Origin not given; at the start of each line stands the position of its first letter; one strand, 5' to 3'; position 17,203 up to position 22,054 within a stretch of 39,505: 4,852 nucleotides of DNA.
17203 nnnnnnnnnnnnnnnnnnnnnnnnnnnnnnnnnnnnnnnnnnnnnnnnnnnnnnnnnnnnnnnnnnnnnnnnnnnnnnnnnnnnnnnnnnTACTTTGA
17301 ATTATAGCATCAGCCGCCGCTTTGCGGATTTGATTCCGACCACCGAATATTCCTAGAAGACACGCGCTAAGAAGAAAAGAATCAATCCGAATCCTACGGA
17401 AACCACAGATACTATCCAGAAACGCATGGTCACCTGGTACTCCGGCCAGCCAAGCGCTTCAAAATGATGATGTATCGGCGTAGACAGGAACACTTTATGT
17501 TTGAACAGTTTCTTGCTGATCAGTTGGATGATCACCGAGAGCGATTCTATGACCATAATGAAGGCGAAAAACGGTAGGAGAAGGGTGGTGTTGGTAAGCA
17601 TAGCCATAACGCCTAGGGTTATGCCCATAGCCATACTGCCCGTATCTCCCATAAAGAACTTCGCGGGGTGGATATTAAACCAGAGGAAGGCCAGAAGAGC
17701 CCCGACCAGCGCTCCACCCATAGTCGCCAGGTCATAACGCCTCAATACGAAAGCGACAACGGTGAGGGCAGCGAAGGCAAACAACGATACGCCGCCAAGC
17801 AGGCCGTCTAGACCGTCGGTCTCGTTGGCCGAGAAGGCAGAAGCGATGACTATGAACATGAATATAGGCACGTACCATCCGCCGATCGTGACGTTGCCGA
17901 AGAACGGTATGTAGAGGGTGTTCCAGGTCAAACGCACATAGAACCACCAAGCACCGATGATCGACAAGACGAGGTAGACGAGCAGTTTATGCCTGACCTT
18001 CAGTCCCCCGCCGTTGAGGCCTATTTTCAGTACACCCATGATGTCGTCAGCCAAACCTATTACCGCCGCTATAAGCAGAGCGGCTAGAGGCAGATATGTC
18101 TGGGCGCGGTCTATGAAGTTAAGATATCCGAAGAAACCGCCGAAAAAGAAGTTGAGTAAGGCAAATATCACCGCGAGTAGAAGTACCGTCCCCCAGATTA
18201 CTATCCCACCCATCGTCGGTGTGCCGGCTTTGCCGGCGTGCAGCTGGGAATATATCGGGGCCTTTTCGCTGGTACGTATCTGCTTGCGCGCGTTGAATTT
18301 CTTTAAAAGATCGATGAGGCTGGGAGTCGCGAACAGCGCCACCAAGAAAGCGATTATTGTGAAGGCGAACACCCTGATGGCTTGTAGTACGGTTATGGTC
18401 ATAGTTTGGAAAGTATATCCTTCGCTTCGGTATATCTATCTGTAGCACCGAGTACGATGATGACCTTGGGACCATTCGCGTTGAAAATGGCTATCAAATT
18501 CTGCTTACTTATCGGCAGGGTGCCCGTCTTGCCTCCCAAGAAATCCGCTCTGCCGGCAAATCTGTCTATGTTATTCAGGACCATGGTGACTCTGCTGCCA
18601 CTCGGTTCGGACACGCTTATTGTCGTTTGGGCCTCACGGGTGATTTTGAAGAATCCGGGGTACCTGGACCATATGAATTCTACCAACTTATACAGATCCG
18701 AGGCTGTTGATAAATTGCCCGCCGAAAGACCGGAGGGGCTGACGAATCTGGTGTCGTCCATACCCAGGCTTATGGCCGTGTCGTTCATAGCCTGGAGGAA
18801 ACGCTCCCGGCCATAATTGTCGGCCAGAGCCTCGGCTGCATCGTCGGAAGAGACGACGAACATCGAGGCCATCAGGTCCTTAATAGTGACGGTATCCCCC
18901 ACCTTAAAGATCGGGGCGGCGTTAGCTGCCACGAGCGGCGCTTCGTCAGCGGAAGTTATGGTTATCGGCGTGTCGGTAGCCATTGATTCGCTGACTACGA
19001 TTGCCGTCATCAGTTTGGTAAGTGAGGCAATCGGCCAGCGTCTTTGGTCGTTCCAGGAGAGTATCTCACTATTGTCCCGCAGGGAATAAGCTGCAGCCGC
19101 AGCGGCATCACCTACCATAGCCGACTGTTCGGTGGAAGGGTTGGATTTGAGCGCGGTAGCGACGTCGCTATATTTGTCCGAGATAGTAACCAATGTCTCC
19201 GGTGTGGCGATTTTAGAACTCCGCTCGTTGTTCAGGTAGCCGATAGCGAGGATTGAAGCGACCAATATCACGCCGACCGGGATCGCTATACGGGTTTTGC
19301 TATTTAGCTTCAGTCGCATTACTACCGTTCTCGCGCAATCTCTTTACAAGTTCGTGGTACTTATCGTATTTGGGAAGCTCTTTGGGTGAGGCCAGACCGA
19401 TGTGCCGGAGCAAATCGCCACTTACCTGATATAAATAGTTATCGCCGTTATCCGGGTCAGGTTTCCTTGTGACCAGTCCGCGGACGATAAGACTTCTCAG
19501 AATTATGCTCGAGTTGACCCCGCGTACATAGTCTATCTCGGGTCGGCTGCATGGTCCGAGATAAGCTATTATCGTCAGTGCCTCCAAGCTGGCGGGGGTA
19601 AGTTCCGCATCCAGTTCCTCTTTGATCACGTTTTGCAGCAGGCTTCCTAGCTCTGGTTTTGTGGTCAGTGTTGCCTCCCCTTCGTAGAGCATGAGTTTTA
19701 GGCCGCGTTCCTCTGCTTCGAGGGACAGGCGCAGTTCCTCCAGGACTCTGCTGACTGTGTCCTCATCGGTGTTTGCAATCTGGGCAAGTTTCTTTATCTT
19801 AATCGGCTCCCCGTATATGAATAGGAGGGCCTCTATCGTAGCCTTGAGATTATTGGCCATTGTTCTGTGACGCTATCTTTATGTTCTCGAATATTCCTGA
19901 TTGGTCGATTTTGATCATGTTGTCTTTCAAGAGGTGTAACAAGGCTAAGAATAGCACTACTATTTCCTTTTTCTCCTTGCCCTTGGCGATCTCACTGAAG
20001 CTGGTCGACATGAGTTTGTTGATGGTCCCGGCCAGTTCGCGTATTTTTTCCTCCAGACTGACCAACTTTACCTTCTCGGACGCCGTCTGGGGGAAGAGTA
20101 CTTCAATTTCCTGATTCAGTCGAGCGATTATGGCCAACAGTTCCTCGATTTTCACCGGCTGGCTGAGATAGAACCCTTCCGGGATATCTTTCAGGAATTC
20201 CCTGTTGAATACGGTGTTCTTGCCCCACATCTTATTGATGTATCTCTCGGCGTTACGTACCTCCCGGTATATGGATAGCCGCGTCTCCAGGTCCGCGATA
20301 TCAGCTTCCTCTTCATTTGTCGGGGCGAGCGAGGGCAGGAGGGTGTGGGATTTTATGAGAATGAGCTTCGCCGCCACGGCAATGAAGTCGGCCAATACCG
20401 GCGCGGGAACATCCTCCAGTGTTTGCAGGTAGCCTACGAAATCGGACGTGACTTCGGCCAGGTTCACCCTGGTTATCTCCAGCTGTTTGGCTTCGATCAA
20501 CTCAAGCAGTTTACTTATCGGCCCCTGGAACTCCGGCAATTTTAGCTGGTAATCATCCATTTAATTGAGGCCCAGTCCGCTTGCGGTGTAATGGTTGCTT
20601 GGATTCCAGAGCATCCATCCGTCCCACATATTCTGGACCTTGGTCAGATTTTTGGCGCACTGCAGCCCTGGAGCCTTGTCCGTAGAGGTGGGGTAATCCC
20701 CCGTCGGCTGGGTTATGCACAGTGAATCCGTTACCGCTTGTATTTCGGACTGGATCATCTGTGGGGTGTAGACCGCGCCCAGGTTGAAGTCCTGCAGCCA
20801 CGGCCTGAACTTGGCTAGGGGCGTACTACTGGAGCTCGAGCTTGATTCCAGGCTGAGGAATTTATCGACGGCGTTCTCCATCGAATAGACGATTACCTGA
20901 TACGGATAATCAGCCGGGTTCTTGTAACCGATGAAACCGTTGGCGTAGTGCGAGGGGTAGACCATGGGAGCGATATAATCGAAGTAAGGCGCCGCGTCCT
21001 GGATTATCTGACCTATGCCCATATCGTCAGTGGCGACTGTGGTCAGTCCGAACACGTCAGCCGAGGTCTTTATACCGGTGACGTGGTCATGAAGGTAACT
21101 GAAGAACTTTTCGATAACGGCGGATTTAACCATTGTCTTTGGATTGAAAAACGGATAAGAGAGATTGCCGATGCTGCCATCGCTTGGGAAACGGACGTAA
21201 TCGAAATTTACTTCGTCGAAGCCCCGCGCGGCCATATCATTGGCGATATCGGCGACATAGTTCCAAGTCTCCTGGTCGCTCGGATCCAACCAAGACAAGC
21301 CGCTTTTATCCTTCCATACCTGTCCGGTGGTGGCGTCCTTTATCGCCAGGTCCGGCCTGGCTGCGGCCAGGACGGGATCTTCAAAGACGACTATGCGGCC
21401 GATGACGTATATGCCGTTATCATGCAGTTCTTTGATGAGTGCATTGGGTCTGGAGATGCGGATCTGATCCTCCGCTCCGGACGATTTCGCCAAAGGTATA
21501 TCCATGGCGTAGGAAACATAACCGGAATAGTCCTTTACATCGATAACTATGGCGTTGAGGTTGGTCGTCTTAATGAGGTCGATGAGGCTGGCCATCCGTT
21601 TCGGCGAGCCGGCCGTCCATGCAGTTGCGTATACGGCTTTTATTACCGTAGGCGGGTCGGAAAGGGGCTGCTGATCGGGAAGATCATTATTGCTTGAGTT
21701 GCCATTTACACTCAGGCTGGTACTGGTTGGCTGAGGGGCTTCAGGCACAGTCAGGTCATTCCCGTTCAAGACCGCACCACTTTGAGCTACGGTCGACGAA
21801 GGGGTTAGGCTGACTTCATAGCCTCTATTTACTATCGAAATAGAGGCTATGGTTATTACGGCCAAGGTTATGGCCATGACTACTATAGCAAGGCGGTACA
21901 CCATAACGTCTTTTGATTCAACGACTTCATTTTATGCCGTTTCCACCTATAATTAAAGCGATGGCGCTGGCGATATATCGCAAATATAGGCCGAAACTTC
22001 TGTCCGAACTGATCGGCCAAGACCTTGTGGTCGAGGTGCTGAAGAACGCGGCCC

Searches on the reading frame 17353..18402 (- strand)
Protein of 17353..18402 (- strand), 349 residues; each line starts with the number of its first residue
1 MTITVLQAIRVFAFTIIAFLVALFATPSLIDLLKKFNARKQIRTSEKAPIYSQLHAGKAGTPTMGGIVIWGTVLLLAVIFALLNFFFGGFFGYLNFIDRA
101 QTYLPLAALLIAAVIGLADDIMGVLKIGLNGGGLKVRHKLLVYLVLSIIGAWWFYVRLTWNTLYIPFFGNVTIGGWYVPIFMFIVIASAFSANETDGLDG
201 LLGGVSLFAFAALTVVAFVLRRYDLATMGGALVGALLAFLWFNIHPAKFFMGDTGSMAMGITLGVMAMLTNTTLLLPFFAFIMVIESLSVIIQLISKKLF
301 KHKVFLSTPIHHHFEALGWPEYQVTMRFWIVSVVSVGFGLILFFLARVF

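Call 70: search_protein_families(library=pfam, proteins=[window:17353-18402:-], max_evalue=0.001)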
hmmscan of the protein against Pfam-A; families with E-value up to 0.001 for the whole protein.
window:17353-18402:- (349 aa): 2 families
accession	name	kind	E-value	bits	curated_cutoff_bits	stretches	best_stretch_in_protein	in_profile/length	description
PF00953.26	Glycos_transf_4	-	3.2e-30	105.7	27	1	106-269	5-158/160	Glycosyl transferase family 4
PF10555.14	MraY_sig1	-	6.5e-05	22.6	20.1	1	58-69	1-12/13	Phospho-N-acetylmuramoyl-pentapeptide-transferase signature 1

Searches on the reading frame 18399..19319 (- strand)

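Call 71: search_protein_families(library=pfam, proteins=[window:18399-19319:-], max_evalue=0.001)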
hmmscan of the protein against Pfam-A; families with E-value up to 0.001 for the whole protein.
window:18399-19319:- (306 aa): 2 families
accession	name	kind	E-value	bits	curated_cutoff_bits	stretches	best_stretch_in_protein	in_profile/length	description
PF00768.25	Peptidase_S11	-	1.7e-32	113.2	27.6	1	87-290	27-235/239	D-alanyl-D-alanine carboxypeptidase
PF13354.11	Beta-lactamase2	-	3.1e-13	50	22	1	79-287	6-209/214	Beta-lactamase enzyme family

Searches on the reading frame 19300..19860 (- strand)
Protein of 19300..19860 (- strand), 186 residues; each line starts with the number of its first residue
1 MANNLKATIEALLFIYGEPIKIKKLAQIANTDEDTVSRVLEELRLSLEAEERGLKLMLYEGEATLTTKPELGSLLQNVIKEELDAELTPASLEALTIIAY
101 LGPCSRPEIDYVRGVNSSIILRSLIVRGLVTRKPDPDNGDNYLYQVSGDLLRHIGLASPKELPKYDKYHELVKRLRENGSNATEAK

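Call 71: search_protein_families(library=pfam, proteins=[window:19300-19860:-], max_evalue=0.001)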
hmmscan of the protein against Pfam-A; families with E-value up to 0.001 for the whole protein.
window:19300-19860:- (186 aa): 3 families
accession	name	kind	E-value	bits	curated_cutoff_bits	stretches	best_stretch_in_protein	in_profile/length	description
PF04079.22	SMC_ScpB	-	1.9e-39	135.3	27.4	1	8-164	2-159/160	Segregation and condensation complex subunit ScpB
PF01047.28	MarR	-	1.3e-06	28.7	24.6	0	87-138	1-55/59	MarR family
PF12802.13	MarR_2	-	4e-05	24.1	27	0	10-43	9-44/61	MarR family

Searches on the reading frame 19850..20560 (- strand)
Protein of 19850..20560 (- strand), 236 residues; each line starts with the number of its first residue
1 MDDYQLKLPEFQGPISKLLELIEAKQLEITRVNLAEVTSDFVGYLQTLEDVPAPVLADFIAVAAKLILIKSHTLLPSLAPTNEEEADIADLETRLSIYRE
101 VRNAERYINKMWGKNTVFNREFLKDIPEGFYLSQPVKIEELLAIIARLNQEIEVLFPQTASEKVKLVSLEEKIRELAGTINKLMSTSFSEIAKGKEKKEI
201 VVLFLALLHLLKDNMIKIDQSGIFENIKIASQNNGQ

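Call 71: search_protein_families(library=pfam, proteins=[window:19850-20560:-], max_evalue=0.001)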
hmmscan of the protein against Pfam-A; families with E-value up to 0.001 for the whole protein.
window:19850-20560:- (236 aa): 2 families
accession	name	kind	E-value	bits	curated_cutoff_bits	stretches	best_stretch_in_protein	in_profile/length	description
PF02616.19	SMC_ScpA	-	7e-19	69.2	24.6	1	21-230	1-230/232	Segregation and condensation protein ScpA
PF04824.21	Rad21_Rec8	-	1.4e-06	27.9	22.7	1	185-230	5-50/55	Conserved region of Rad21 / Rec8 like protein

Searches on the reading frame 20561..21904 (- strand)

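Call 71: search_protein_families(library=pfam, proteins=[window:20561-21904:-], max_evalue=0.001)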
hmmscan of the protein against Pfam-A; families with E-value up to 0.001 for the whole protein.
window:20561-21904:- (447 aa): 2 families
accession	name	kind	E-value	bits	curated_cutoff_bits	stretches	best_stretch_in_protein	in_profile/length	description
PF13200.12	DUF4015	-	2.5e-92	309.8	27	1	90-394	1-299/313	Putative glycosyl hydrolase domain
PF03537.19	Glyco_hydro_114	-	0.00083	19.1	27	0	152-237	27-115/231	Glycoside-hydrolase family GH114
